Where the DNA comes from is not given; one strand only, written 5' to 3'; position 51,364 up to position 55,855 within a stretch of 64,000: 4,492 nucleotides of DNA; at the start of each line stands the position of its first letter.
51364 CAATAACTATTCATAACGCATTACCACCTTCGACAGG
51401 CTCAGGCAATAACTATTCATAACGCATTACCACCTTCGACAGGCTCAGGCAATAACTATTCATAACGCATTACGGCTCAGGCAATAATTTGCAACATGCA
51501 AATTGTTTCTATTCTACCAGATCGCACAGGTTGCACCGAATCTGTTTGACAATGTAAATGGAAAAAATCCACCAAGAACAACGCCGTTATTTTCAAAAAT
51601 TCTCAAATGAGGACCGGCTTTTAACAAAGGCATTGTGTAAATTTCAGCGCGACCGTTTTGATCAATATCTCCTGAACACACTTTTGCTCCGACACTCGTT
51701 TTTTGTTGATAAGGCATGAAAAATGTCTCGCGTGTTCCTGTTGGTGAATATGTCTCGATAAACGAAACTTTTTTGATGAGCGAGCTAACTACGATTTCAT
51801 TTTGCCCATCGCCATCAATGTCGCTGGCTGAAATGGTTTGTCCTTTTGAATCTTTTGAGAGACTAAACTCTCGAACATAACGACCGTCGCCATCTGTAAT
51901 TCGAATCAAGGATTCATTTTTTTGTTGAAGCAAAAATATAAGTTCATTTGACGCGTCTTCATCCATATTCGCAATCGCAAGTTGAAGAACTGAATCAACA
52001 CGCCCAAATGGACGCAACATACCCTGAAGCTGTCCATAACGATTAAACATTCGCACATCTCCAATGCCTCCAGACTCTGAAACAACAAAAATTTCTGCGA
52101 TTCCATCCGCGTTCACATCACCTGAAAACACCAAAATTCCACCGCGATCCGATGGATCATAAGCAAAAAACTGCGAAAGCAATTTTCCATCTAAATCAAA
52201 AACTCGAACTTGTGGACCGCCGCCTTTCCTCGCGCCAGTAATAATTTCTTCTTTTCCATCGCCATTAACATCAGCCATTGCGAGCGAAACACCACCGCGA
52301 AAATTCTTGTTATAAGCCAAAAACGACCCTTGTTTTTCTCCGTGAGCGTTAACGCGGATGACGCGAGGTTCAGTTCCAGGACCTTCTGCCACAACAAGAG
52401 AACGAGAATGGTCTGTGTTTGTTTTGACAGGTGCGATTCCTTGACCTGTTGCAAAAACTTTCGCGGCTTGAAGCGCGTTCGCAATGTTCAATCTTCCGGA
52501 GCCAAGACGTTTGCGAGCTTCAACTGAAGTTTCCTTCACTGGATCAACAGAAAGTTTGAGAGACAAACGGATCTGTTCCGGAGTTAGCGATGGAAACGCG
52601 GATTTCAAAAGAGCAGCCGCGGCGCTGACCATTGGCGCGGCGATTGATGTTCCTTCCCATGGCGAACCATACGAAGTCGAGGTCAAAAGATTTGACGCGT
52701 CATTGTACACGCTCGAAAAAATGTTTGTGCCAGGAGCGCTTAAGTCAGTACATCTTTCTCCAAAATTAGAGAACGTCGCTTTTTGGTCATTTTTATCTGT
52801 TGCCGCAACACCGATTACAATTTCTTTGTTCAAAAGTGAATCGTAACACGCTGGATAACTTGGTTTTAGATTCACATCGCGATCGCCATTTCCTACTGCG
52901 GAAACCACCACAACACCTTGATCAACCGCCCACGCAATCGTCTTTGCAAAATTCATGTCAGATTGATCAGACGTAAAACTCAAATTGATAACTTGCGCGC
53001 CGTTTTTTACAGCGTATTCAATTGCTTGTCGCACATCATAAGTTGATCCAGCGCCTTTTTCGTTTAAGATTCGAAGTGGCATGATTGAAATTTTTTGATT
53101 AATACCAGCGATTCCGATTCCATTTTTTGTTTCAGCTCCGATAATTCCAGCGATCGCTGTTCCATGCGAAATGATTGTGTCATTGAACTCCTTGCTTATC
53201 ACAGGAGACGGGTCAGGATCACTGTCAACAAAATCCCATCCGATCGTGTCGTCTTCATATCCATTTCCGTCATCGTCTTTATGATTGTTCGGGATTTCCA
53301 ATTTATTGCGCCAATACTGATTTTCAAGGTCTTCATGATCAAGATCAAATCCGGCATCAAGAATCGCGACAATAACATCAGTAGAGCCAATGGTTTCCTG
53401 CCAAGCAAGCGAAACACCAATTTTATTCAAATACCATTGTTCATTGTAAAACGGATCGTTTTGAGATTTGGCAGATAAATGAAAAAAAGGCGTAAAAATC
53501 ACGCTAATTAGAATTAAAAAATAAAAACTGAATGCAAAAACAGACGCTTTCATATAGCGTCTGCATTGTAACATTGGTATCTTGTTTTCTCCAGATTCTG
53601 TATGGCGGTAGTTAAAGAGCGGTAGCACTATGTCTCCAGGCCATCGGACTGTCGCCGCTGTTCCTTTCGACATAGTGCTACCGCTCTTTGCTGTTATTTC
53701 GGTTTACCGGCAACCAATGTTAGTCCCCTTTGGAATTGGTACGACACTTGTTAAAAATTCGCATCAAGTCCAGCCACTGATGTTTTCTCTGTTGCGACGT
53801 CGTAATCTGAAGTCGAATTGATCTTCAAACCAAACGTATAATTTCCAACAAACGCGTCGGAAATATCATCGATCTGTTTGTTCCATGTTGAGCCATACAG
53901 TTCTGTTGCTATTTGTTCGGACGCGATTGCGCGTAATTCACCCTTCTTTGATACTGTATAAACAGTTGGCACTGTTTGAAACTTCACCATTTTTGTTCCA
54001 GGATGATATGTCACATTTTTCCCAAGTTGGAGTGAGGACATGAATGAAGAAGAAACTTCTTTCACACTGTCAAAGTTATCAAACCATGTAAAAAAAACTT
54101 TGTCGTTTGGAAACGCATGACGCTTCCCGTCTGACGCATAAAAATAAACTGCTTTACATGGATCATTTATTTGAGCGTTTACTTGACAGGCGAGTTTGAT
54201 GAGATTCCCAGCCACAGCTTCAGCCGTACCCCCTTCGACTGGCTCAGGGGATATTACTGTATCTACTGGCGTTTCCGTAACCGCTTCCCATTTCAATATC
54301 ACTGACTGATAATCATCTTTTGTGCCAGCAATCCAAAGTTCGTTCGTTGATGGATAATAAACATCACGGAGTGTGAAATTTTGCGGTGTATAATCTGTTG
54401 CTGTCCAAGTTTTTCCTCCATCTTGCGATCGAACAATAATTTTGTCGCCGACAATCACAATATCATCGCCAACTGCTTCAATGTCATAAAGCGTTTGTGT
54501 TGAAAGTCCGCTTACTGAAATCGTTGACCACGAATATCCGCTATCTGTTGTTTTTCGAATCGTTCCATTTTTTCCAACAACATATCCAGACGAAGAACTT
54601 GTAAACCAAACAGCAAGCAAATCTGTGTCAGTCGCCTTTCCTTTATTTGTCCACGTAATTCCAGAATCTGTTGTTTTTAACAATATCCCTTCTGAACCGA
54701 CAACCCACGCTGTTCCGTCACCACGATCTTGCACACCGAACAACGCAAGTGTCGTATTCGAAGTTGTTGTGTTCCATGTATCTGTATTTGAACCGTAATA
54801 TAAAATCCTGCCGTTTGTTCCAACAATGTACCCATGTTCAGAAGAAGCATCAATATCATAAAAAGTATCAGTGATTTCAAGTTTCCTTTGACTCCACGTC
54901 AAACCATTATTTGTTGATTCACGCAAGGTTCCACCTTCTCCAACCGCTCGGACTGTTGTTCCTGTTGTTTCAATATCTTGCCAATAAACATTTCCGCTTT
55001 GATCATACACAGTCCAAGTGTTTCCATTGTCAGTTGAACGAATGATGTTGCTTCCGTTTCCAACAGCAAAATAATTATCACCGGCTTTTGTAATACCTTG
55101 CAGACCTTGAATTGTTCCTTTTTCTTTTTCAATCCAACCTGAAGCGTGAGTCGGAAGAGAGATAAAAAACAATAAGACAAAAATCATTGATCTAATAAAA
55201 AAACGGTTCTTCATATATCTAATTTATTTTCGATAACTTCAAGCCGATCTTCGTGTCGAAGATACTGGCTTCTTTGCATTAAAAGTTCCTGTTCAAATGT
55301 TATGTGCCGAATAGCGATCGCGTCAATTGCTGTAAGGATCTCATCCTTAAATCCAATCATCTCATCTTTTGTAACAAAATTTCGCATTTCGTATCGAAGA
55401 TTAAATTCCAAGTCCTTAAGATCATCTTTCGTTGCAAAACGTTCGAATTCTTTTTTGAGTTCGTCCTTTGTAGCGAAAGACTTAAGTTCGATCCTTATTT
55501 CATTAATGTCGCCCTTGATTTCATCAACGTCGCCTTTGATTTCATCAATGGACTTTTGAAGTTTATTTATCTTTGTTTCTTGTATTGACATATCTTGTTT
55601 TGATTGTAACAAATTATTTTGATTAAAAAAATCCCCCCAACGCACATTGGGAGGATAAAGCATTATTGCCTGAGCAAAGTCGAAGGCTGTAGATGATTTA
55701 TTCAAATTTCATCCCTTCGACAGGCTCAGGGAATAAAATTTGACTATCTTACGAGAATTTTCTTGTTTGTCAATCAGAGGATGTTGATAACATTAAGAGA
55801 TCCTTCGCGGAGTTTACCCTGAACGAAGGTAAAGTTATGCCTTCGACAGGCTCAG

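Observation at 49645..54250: Near-identical ~440-bp duplication giving an S8 peptidase and a BNR propeller protein the same C-terminal domain; a dispersed-repeat core sits at the domain junction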

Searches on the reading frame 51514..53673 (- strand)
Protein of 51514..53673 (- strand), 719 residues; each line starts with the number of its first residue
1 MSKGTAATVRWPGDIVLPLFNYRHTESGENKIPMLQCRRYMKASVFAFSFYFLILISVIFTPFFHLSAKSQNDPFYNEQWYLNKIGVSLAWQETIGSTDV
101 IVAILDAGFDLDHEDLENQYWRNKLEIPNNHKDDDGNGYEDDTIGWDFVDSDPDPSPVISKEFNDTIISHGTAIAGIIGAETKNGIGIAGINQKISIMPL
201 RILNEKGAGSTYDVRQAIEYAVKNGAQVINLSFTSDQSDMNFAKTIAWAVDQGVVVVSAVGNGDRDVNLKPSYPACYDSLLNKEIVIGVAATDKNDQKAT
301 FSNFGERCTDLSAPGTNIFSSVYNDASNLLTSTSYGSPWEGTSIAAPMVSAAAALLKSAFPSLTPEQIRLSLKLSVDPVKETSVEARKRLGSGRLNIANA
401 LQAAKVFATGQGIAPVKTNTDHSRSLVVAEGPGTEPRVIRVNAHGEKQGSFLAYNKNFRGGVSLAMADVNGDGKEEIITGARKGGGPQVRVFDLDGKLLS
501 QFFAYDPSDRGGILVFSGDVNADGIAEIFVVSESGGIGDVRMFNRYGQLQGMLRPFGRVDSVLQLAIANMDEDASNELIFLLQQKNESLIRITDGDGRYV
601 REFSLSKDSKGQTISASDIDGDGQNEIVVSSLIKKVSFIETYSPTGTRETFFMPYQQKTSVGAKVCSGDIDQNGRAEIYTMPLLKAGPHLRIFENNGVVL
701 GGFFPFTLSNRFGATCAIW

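Call 5: search_protein_families(library=pfam, proteins=[window:51514-53673:-], max_evalue=0.01)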
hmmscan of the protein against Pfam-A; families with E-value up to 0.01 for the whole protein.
window:51514-53673:- (719 aa): 6 families
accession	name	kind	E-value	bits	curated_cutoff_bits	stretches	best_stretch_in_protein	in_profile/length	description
PF00082.27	Peptidase_S8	-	8.1e-50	170.2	21.8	1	98-376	2-273/288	Subtilase family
PF01839.29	FG-GAP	-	1.3e-14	54.1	22.1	1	461-482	2-23/37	FG-GAP repeat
PF13517.12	FG-GAP_3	-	1.7e-14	54.6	26.9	2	468-530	1-61/61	FG-GAP-like repeat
PF16743.10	PliI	-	0.00089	19.4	27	0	463-487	61-86/123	Periplasmic lysozyme inhibitor of I-type lysozyme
PF21348.3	RGL11_C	-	0.0078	15.5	27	0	459-481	233-255/490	Rhamnogalacturonan lyase family 11, C-terminal domain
PF14783.12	BBS2_Mid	-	0.0082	16.7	27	0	462-484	81-103/108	Ciliary BBSome complex subunit 2, middle region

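Call 8: search_protein_families(library=ncbifam, proteins=[window:51514-53673:-], max_evalue=1)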
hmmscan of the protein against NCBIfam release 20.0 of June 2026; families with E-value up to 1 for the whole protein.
window:51514-53673:- (719 aa): 14 families
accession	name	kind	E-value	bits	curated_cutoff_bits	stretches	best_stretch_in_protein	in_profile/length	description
TIGR03921.1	T7SS_mycosin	equivalog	1.6e-48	165.6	278.75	1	164-428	46-312/353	type VII secretion-associated serine protease mycosin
NF033595.1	denti_PrtP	equivalog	2.7e-25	89.1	300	2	229-405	342-506/606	dentilisin complex serine proteinase subunit PrtP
TIGR03895.1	protease_PatA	subfamily_domain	1.6e-18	66.8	421.05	1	170-413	1-237/606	PatA/PatG family cyanobactin maturation protease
NF049966.1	QH_SP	equivalog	1.4e-12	47.4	165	1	162-281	34-138/219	subtilisin-like serine protease QhpE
NF040553.1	SGO_0316_fam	subfamily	4.8e-12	44.4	1400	2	89-262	277-463/1486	SGO_0316/SGO_0317 family LPXTG-anchored serine peptidase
NF052323.1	T9SSA_dep_M6i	equivalog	8e-07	27.4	600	2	565-707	742-880/1043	T9SS-dependent M6-like inactivated metalloprotease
NF033865.1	fusolisin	equivalog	1.1e-06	27.1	999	1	211-378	215-381/1006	fusolisin family autotransporter serine protease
NF051851.1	AtpSerPepEprS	equivalog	0.00024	19.3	1700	1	76-368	45-329/988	autotransporter serine peptidase EprS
NF052506.1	PA5033_fam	subfamily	0.00093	18.1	100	1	465-631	32-180/284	PA5033 family protein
NF040734.1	CC-COOH_SaoC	equivalog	0.0038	17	80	1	561-630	46-117/148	Cys-Cys-COOH (seleno)protein SaoC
TIGR04183.1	Por_Secre_tail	domain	0.11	12.5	23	0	478-502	12-36/72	T9SS type A sorting domain-containing protein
NF008458.0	PRK11337.1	equivalog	0.11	11.5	378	1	208-238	198-228/293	MurR/RpiR family transcriptional regulator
NF047539.1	XAC2610_fam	domain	0.13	12.7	35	0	518-544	4-29/89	XAC2610-related protein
NF046077.1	LPS_M949_RS01915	subfamily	0.83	9.6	60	0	519-540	75-96/154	M949_RS01915 family surface polysaccharide biosynthesis protein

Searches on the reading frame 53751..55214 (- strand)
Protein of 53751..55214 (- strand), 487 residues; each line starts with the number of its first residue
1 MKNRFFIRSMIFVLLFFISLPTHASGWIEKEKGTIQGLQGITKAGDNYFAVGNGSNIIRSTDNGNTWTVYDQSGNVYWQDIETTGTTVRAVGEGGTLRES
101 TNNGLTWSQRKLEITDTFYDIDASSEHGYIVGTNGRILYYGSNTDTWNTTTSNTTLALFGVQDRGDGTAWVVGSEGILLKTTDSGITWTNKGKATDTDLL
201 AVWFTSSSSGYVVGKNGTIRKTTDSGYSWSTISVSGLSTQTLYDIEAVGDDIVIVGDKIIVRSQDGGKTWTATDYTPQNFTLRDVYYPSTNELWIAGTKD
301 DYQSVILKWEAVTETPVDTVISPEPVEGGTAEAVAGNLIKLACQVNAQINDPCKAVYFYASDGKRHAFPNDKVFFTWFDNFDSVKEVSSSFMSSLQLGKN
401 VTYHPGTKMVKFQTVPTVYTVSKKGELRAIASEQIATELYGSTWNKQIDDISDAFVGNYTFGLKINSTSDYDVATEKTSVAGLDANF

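Call 5: search_protein_families(library=pfam, proteins=[window:53751-55214:-], max_evalue=0.01)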
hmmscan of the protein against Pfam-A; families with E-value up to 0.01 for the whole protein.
window:53751-55214:- (487 aa): 2 families
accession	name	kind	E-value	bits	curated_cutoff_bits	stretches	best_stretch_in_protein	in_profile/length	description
PF14870.12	PSII_BNR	-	2.1e-21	76.9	27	2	195-274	16-98/303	Photosynthesis system II assembly factor YCF48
PF02012.26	BNR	-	0.00017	21.5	27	0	262-271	2-11/12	BNR/Asp-box repeat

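Call 8: search_protein_families(library=ncbifam, proteins=[window:53751-55214:-], max_evalue=1)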
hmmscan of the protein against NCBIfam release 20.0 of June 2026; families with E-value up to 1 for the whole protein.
window:53751-55214:- (487 aa): 2 families
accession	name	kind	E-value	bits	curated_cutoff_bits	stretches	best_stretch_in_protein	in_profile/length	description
NF010237.0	PRK13684.1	equivalog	6.9e-20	71.3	326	2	195-272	44-123/334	photosynthesis system II assembly factor Ycf48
NF045728.1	glycosyl_F510_1955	equivalog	4.7e-16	58.8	175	3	178-294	74-191/246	F510_1955 family glycosylhydrolase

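Call 16: find_encoding_contigs(protein=window:53751-55214:-, flank=10000, max_places=4)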
Protein window:53751-55214:- (487 aa): no gene with exactly this product is on record in the collection.

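Call 23: find_related_loci(query=window:53754-55214:-, collection=genome_contigs, flank=10000)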
Query window:53754-55214:- (487 aa) in genome_contigs; peptide patterns used: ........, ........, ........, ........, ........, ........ (x = any residue, [..] = any of these).
117 stretches matched a pattern; 38 encode a relative of the query (tblastn E <= 1e-3); 38 distinct loci.
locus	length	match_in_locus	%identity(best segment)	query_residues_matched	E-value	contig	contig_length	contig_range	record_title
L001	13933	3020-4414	88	23-487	0e+0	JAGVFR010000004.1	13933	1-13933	MAG: bacterium isolate DeMMO2_27 c_000000031475, whole genome shotgun sequence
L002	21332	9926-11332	51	23-487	5e-146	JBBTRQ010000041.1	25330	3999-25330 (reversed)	MAG: Patescibacteria group bacterium isolate H52-bin078_1 H52_bin078_1_000000000041, whole genome shotgun sequence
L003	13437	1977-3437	44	1-487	2e-123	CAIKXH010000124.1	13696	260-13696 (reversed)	Candidatus Uhrbacteria bacterium isolate Loclat_bin-13963 genome assembly, contig: bin-13963:124/176, whole genome shotg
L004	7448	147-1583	44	6-487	7e-121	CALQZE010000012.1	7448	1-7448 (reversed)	MAG: Candidatus Uhrbacteria bacterium RIFOXYB12_FULL_58_10 isolate ZH-Jul18-43 genome assembly, contig: ZH-Jul18-C13368,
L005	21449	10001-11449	44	5-487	9e-120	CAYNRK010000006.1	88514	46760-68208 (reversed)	MAG TPA_asm: uncultured Gammaproteobacteria bacterium isolate SRP077602_co8_262 genome assembly, contig: NODE_306_length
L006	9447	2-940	52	53-487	1e-96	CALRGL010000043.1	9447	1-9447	MAG: Candidatus Uhrbacteria bacterium RIFOXYB12_FULL_58_10 isolate ZH-bin-156 genome assembly, contig: ZH-15May19-c21561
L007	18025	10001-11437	43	4-487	8e-116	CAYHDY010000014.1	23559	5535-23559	MAG TPA_asm: uncultured Gammaproteobacteria bacterium isolate ERP119702_co1_211 genome assembly, contig: NODE_2256_lengt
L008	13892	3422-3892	78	331-487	7e-78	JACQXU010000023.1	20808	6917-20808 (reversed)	MAG: Candidatus Uhrbacteria bacterium isolate NC_groundwater_1523_Pr4_B-0.1um_41_4 SR1-18-B1_scaffold_95258, whole genom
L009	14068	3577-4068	65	323-487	6e-68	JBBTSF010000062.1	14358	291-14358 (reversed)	MAG: Patescibacteria group bacterium isolate H43-bin239_1 H43_bin239_1_000000000062, whole genome shotgun sequence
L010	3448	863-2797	63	27-484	6e-62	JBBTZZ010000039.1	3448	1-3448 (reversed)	MAG: Patescibacteria group bacterium isolate H52-bin134_1 H52_bin134_1_000000000039, whole genome shotgun sequence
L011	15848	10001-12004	64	1-487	3e-61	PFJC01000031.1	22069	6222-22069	MAG: Candidatus Uhrbacteria bacterium CG_4_10_14_3_um_filter_41_21 CG_4_10_14_3_um_filter_scaffold_1319_c, whole genome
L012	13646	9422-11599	64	146-480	1e-59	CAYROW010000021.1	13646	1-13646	MAG TPA_asm: uncultured Gammaproteobacteria bacterium isolate SRP192515_co2_1 genome assembly, contig: NODE_3754_length_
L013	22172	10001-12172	67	27-472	5e-59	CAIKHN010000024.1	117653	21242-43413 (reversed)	Candidatus Uhrbacteria bacterium isolate LJ-3-15m_bin-0684 genome assembly, contig: bin-0684:24/40, whole genome shotgun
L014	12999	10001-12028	52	23-487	3e-53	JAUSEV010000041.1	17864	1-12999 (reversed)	MAG: Candidatus Uhrbacteria bacterium isolate E14_maxbin.233 E14_k141_1322885, whole genome shotgun sequence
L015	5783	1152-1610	57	335-487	8e-52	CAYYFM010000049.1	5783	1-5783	MAG TPA_asm: uncultured Gammaproteobacteria bacterium isolate binchicken_co203_597 genome assembly, contig: k141_2092800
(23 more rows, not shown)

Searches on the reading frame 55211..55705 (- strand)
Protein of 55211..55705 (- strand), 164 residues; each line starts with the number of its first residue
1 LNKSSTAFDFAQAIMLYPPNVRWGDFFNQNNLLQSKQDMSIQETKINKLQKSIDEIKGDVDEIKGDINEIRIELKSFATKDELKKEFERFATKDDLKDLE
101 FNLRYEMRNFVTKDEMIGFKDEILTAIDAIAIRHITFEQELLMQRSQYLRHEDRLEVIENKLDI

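Call 5: search_protein_families(library=pfam, proteins=[window:55211-55705:-], max_evalue=0.01)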
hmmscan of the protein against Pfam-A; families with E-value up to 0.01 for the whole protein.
window:55211-55705:- (164 aa): 3 families
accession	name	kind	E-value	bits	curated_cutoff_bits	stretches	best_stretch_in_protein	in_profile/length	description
PF23067.1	MG280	-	0.0016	18.5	27.4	1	27-99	53-127/259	Uncharacterised protein MG280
PF05278.17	PEARLI-4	-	0.0094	16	29.9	0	30-76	165-211/234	Arabidopsis phospholipase-like protein (PEARLI 4)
PF00136.26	DNA_pol_B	-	0.0096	15.2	23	1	33-109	318-393/453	DNA polymerase family B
